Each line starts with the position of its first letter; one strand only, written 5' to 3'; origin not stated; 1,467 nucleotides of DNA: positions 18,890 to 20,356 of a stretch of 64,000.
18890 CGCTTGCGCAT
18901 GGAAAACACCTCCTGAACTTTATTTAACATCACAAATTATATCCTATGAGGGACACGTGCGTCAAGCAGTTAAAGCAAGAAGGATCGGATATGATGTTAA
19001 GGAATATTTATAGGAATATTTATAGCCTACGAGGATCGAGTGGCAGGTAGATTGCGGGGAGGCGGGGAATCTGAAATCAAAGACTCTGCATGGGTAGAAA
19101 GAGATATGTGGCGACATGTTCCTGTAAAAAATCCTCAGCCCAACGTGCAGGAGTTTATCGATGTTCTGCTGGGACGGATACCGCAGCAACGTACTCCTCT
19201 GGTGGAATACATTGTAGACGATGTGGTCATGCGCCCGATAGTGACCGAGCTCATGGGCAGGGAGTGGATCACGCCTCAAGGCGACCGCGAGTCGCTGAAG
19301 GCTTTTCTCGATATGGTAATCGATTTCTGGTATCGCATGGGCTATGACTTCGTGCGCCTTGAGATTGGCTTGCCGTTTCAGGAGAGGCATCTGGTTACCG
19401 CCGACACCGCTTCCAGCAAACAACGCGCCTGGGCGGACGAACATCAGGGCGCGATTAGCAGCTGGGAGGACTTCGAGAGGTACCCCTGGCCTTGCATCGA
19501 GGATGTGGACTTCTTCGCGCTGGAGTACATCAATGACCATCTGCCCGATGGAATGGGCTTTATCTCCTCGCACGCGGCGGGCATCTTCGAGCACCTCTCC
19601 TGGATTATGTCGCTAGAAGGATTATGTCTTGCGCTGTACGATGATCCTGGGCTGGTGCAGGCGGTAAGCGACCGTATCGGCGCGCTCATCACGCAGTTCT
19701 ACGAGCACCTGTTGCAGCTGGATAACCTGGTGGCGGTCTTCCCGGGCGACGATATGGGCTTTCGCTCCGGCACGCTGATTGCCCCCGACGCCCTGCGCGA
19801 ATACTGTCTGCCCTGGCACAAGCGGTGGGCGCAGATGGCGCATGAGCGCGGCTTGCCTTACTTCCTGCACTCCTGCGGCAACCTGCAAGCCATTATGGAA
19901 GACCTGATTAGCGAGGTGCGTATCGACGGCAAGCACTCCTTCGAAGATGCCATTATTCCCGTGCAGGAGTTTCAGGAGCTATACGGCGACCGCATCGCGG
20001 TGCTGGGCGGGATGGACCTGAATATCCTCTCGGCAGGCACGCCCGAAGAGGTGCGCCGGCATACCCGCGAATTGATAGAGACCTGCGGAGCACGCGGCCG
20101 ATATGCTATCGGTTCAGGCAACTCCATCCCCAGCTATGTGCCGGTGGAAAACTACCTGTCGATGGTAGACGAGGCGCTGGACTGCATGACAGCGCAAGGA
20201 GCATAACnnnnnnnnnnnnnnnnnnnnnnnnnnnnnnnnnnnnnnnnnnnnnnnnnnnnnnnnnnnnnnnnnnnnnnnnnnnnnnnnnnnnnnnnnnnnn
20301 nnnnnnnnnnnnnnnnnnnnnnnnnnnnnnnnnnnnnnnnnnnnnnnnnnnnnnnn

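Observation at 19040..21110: Translationally coupled URO-D/MtaA-family protein and radical SAM enzyme of unknown pathway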

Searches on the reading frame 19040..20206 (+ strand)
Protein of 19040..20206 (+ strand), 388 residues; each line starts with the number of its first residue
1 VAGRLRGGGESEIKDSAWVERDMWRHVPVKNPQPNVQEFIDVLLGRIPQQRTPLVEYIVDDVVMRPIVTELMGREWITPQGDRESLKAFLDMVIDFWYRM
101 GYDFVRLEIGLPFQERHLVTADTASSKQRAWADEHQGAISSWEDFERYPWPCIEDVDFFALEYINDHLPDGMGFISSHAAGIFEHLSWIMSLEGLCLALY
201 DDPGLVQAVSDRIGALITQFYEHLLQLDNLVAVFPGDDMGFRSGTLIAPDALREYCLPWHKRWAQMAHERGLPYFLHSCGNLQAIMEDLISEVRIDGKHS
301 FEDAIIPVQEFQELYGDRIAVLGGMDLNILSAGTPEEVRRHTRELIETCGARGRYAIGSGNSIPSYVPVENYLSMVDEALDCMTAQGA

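Call 3: search_protein_families(library=pfam, proteins=[window:19040-20206:+], max_evalue=0.01)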
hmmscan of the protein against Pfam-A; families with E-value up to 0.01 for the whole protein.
window:19040-20206:+ (388 aa): 1 family
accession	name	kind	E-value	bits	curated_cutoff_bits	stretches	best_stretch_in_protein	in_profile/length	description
PF01208.23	URO-D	-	5.2e-19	68.9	23.9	1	160-378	125-342/346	Uroporphyrinogen decarboxylase (URO-D)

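Call 4: search_protein_families(library=ncbifam, proteins=[window:19040-20206:+], max_evalue=0.1)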
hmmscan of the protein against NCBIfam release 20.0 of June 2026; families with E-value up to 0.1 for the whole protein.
window:19040-20206:+ (388 aa): 4 families
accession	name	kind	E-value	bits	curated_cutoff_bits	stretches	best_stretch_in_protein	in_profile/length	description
TIGR01463.1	mtaA_cmuA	subfamily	2.6e-14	53.2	235.4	1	241-377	203-333/340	MtaA/CmuA family methyltransferase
NF004889.0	PRK06252.1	subfamily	8.6e-13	48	244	1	242-378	205-332/340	methylcobalamin:coenzyme M methyltransferase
NF041608.1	methylcob_mtaseMtbA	equivalog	6.3e-06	25.5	600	1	243-379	205-334/339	methylcobamide:CoM methyltransferase MtbA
NF040654.1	MtaA_Meth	equivalog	1.5e-05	24.1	400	1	243-348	204-305/337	methylcobamide:CoM methyltransferase MtaA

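Call 6: find_homologous_proteins(query=window:19106-20206:+)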
Query window:19106-20206:+ (366 aa): 5405 proteins with E <= 0.001 among 8000 candidates; the best 120 are listed.
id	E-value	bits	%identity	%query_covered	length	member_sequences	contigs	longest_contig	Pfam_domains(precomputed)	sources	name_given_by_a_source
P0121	7.7e-236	800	92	100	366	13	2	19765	PF01208.24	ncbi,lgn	-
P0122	2.4e-234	795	92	100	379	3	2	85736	PF01208.24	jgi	jgi:uroporphyrinogen decarboxylase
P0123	8.6e-234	794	91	99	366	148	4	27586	PF01208.24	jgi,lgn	-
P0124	5.7e-225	765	88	99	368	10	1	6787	PF01208.24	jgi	jgi:uroporphyrinogen decarboxylase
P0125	1.3e-221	754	85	100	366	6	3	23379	PF01208.24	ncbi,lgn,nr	ncbi:MAG: uroporphyrinogen decarboxylase family protein [Armatimonadota bacterium]|nr:hypothetical p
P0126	5.9e-220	748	86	99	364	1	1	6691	PF01208.24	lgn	-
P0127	1.6e-210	717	81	100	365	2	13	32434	PF01208.24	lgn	-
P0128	4.3e-210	716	80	99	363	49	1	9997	PF01208.24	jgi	-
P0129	5.9e-209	712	80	99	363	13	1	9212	PF01208.24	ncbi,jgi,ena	ncbi:MAG: hypothetical protein DFNUSKGM_001614 [Candidatus Fervidibacter sacchari]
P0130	5.9e-209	712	82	98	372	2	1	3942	PF01208.24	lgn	-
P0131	2.0e-208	710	80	99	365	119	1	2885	PF01208.24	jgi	-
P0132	7.6e-208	708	80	99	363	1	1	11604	PF01208.24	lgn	-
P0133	3.7e-207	706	80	99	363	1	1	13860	PF01208.24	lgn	-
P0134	3.1e-206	703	79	99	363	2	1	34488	PF01208.24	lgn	-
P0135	1.5e-204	697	79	99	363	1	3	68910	PF01208.24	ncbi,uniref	ncbi:MAG: uroporphyrinogen decarboxylase family protein [Candidatus Fervidibacter sp.]|uniref:uropor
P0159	8.1e-174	596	69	98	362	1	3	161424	PF01208.24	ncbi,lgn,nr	ncbi:MAG: hypothetical protein ONB44_03135 [candidate division KSB1 bacterium]|nr:hypothetical prote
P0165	6.9e-173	593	69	99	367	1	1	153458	PF01208.24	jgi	jgi:uroporphyrinogen decarboxylase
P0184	9.2e-171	586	68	98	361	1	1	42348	PF01208.24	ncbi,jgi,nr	ncbi:MAG: hypothetical protein GXP39_05430 [Chloroflexi bacterium]|nr:hypothetical protein [Chlorofl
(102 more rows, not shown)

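Call 12: find_encoding_contigs(protein=P0159, flank=6000, max_places=3)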
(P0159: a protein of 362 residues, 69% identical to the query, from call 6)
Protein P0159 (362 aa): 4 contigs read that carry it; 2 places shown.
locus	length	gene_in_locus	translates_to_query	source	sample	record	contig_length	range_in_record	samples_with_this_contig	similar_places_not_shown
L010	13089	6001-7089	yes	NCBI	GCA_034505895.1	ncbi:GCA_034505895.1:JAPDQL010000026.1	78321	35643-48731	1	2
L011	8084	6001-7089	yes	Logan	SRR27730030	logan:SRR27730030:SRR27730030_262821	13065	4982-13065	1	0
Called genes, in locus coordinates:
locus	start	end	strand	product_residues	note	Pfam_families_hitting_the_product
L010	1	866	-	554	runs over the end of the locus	PF07969:Amidohydro_3, PF01979:Amidohydro_1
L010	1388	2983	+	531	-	PF07969:Amidohydro_3, PF01979:Amidohydro_1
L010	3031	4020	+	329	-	PF00248:Aldo_ket_red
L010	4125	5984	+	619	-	PF00149:Metallophos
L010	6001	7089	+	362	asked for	PF01208:URO-D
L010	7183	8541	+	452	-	PF00232:Glyco_hydro_1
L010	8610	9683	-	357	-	PF01207:Dus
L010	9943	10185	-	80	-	-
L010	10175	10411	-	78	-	-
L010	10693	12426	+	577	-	PF13620:CarboxypepD_reg (weak), PF01244:Peptidase_M19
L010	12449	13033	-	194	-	PF12766:Pyridox_oxase_2, PF01243:PNPOx_N, PF10590:PNP_phzG_C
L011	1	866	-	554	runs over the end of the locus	PF07969:Amidohydro_3, PF01979:Amidohydro_1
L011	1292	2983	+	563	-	PF07969:Amidohydro_3, PF01979:Amidohydro_1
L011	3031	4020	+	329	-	PF00248:Aldo_ket_red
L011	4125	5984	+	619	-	PF00149:Metallophos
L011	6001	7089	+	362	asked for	PF01208:URO-D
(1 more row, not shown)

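Call 13: find_encoding_contigs(protein=P0165, flank=6000, max_places=3)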
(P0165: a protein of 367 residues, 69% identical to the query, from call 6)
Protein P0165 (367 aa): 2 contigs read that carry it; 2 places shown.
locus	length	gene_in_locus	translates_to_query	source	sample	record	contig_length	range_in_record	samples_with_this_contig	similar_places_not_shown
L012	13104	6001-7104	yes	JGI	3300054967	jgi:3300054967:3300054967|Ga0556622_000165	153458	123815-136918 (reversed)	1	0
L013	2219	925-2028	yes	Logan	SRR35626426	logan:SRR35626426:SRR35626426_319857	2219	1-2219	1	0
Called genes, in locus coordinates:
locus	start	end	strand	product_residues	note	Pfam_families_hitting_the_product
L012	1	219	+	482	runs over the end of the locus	PF00342:PGI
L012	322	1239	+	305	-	-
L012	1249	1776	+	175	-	-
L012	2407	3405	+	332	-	PF01408:GFO_IDH_MocA, PF02894:GFO_IDH_MocA_C, PF22725:GFO_IDH_MocA_C3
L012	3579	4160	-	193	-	PF07681:DoxX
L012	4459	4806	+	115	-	PF01638:HxlR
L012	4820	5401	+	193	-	PF18306:LDcluster4, PF03641:Lysine_decarbox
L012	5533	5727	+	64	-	-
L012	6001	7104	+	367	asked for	PF01208:URO-D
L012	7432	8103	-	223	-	PF07660:STN (faint)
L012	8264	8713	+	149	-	PF02082:Rrf2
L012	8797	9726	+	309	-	PF00291:PALP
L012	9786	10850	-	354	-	PF00072:Response_reg, PF13487:HD_5, PF01966:HD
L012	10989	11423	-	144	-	-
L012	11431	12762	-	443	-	PF10142:PhoPQ_related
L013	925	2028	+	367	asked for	PF01208:URO-D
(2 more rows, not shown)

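Call 15: search_solved_structures(query=window:19106-20206:+, max_evalue=1, show_alignments=3)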
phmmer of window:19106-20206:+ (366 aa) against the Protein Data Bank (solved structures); distinct sequences matched with E-value up to 1: 3.
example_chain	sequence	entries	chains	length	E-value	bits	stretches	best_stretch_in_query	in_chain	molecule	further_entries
4ay7_A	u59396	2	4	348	0.0099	18.2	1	221-354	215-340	METHYLCOBALAMIN: COENZYME M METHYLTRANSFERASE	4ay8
4exq_A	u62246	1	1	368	0.017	17.4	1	288-357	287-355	Uroporphyrinogen decarboxylase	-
9rui_A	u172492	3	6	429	0.04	16.2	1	286-333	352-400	CdmB from Acetobacterium malicum subsp. dehalogenans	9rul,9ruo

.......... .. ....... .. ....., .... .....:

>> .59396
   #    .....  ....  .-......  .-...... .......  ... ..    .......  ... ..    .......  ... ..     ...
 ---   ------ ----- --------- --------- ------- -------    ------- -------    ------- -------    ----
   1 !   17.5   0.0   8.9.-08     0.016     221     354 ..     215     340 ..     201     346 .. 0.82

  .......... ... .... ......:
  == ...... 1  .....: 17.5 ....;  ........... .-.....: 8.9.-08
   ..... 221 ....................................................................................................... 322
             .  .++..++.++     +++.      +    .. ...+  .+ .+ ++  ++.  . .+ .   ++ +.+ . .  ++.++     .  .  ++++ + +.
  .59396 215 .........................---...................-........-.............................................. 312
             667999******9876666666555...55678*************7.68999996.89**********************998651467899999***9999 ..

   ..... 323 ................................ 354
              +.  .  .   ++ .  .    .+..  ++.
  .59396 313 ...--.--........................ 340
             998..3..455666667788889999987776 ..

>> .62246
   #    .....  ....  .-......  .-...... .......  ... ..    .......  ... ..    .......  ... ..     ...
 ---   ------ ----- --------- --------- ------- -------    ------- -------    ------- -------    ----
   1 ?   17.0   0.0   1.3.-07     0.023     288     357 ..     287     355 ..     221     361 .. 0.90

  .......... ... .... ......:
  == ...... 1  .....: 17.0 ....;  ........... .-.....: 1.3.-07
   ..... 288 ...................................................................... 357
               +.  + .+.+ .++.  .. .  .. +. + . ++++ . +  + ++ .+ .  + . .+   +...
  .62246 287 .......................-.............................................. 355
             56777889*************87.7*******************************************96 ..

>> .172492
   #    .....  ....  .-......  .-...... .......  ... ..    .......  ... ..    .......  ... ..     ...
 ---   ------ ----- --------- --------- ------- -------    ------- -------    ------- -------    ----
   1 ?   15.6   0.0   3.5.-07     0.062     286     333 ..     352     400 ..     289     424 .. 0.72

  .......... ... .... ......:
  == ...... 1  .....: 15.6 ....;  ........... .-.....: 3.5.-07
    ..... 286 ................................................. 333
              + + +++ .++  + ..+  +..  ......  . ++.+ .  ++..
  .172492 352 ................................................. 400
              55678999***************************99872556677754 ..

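Call 25: find_related_loci(query=A2, collection=metagenome_contigs, flank=10000)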
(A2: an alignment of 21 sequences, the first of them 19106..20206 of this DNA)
Query A2 (366 aa) in metagenome_contigs; peptide patterns used: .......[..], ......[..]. (x = any residue, [..] = any of these).
600 stretches matched a pattern (row limit reached: there are more); 562 encode a relative of the query (tblastn E <= 1e-3); the best 80 are kept; 80 distinct loci.
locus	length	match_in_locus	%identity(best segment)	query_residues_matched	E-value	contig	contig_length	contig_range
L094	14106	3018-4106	91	1-363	0e+0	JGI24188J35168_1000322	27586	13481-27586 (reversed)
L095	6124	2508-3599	88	1-364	0e+0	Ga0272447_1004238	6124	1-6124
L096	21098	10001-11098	86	1-366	0e+0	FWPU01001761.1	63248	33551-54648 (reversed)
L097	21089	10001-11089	81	1-363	0e+0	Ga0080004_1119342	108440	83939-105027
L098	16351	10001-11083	80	1-361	0e+0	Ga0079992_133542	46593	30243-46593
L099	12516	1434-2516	80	1-361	0e+0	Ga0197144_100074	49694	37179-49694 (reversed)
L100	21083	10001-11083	80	1-361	0e+0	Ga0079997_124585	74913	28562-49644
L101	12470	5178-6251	78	1-359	0e+0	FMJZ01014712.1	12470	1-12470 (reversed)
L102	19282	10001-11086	77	1-363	0e+0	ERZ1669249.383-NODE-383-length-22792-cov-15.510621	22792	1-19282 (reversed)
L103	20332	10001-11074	76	1-359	0e+0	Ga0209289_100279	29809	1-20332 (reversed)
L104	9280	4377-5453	71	1-358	0e+0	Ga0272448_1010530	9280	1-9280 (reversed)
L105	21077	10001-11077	70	3-360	1e-179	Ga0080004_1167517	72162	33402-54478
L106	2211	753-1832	70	1-358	0e+0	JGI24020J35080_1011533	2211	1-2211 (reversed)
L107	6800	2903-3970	71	5-358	5e-178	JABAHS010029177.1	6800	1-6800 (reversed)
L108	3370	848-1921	70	3-359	0e+0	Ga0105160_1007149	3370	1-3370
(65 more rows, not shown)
